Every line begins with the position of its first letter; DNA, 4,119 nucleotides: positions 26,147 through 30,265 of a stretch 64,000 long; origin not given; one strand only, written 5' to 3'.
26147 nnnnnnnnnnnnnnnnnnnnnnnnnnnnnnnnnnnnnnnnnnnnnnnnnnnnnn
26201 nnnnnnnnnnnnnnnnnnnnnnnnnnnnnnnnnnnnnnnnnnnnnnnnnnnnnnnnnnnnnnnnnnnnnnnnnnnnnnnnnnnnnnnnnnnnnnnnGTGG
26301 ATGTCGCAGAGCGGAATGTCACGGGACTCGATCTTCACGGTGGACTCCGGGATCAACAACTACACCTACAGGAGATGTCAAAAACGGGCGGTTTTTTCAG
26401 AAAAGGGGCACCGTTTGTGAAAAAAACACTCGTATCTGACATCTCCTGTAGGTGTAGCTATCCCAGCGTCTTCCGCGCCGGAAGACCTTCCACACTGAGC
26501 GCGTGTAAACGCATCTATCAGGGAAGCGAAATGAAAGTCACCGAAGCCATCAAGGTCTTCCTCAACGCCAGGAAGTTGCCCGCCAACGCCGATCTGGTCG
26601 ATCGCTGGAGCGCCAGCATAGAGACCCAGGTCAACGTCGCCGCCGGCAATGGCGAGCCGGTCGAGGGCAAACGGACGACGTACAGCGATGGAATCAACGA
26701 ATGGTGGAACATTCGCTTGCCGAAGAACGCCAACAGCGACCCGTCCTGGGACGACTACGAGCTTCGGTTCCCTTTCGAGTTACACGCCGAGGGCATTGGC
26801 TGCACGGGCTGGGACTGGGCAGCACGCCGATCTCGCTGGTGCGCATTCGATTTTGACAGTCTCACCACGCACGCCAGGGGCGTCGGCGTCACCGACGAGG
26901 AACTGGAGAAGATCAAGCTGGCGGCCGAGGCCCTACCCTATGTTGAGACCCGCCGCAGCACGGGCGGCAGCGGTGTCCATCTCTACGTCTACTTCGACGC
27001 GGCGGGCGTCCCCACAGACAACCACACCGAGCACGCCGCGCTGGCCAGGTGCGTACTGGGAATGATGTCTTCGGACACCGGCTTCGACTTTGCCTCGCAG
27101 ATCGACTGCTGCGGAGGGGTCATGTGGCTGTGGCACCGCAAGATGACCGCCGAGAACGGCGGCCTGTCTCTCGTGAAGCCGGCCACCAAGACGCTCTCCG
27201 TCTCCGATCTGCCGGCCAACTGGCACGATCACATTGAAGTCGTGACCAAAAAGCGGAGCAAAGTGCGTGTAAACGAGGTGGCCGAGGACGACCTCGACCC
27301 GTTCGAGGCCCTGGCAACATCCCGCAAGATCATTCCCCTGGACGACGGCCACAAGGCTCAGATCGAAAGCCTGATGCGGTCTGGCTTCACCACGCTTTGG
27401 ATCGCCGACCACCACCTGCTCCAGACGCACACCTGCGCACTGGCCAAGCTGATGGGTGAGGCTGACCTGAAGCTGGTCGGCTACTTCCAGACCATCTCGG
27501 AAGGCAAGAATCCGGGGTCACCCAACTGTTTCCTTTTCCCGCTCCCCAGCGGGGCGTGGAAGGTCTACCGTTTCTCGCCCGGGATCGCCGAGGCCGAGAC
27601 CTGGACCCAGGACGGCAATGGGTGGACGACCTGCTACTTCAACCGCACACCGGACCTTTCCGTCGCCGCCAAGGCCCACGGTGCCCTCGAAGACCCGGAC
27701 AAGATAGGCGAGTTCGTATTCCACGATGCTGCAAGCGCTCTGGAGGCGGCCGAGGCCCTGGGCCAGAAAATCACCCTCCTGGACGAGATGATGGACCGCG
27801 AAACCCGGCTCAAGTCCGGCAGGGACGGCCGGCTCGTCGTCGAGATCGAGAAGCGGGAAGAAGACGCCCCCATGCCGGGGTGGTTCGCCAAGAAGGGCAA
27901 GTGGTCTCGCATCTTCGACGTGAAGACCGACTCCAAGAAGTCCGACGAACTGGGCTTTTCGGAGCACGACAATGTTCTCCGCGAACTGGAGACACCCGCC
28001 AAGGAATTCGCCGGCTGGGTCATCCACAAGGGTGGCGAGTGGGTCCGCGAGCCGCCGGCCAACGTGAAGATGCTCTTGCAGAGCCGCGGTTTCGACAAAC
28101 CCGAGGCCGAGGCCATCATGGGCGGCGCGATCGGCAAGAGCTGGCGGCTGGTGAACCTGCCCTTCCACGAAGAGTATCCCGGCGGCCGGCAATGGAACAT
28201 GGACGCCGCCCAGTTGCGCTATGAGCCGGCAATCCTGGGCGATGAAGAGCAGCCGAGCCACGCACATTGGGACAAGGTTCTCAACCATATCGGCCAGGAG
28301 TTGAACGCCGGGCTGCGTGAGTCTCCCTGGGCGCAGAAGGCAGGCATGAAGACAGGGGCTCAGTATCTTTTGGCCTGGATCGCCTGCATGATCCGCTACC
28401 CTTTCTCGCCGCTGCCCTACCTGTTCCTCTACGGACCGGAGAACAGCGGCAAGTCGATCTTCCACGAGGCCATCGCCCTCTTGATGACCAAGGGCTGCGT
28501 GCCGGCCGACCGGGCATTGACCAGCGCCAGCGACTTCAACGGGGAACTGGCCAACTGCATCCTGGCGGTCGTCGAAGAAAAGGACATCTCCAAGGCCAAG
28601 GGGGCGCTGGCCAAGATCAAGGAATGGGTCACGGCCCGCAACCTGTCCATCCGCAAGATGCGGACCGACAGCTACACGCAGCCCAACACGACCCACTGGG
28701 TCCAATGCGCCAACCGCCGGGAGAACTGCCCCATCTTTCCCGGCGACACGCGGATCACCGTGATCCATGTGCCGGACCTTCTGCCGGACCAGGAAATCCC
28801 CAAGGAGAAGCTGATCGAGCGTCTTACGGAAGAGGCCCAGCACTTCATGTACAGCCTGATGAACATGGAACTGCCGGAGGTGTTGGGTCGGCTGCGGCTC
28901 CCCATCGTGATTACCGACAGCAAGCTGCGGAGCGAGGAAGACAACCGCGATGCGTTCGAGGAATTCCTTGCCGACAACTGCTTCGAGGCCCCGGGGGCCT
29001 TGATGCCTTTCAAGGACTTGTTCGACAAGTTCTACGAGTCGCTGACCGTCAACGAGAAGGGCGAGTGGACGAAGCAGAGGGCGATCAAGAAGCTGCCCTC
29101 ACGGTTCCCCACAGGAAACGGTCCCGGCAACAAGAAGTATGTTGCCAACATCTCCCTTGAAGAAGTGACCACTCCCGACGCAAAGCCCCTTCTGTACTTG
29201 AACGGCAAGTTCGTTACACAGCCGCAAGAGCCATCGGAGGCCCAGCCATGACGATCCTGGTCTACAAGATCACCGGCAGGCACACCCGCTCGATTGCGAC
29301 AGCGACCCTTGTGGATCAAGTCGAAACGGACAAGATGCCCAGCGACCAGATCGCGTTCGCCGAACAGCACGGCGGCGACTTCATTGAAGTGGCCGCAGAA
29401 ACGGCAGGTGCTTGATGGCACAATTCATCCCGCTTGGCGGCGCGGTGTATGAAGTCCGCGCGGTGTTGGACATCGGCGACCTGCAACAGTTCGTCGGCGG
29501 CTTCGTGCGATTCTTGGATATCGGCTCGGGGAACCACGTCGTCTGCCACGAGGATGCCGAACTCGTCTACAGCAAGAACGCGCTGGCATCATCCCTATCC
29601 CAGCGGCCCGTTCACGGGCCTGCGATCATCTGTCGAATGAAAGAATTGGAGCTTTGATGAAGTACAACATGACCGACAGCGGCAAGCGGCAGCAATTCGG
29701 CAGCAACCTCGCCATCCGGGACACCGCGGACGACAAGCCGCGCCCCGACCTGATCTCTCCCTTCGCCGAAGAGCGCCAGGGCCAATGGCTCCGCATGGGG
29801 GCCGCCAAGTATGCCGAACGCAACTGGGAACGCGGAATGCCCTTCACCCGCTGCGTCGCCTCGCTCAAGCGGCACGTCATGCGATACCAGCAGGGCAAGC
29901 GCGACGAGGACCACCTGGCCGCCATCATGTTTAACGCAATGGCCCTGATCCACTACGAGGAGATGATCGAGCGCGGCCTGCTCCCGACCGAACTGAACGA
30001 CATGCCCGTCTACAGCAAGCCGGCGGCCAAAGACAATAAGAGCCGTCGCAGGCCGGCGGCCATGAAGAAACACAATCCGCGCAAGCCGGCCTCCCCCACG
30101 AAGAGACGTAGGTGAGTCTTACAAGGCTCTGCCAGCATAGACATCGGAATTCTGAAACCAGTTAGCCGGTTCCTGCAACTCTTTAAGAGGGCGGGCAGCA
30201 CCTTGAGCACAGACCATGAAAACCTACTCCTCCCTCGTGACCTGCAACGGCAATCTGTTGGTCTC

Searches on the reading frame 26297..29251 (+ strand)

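Call 7: search_protein_families(library=phrogs, proteins=[window:26297-29251:+], max_evalue=0.001)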
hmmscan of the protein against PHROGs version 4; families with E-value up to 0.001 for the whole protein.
window:26297-29251:+ (984 aa): 6 families
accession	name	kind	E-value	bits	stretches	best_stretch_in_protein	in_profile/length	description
phrog_1156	-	DNA, RNA and nucleotide metabolism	1.3e-17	64.7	1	688-938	539-805/855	DNA primase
phrog_1829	-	DNA, RNA and nucleotide metabolism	1e-12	48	1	695-955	493-756/772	DNA primase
phrog_19785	-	DNA, RNA and nucleotide metabolism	3.5e-07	29.8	1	698-854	455-617/745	DNA polymerase/primase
phrog_24712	-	unknown function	7.3e-06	25.1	1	710-858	476-625/801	-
phrog_9765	-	DNA, RNA and nucleotide metabolism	0.00025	20.1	1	694-824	613-746/939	DNA primase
phrog_7601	-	unknown function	0.00031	21.3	1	695-938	9-255/289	-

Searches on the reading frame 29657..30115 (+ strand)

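Call 48: search_protein_families(library=phrogs, proteins=[window:29657-30115:+], max_evalue=0.001)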
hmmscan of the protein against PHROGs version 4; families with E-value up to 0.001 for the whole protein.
window:29657-30115:+ (152 aa): 8 families
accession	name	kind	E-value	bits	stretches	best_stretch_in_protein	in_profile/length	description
phrog_18716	-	unknown function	2.4e-19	70.6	1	6-103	3-99/114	-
phrog_801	-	DNA, RNA and nucleotide metabolism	9.4e-19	69.3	1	25-103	105-189/476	dATP / dGTP pyrophosphohydrolase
phrog_2252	-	lysis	1.5e-11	45.6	1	23-101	108-192/285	endolysin; inhibits RNA polymerase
phrog_11257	-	unknown function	7.2e-11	43.5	1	43-118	36-110/200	-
phrog_16254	-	unknown function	4e-09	37.3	1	27-100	26-104/377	-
phrog_37590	-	unknown function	3.8e-08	33.8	1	26-104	51-146/341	-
phrog_5332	-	unknown function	1.1e-06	29.4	1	45-102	140-202/215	-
phrog_19680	-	unknown function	0.00012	23.2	1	24-102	94-181/188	-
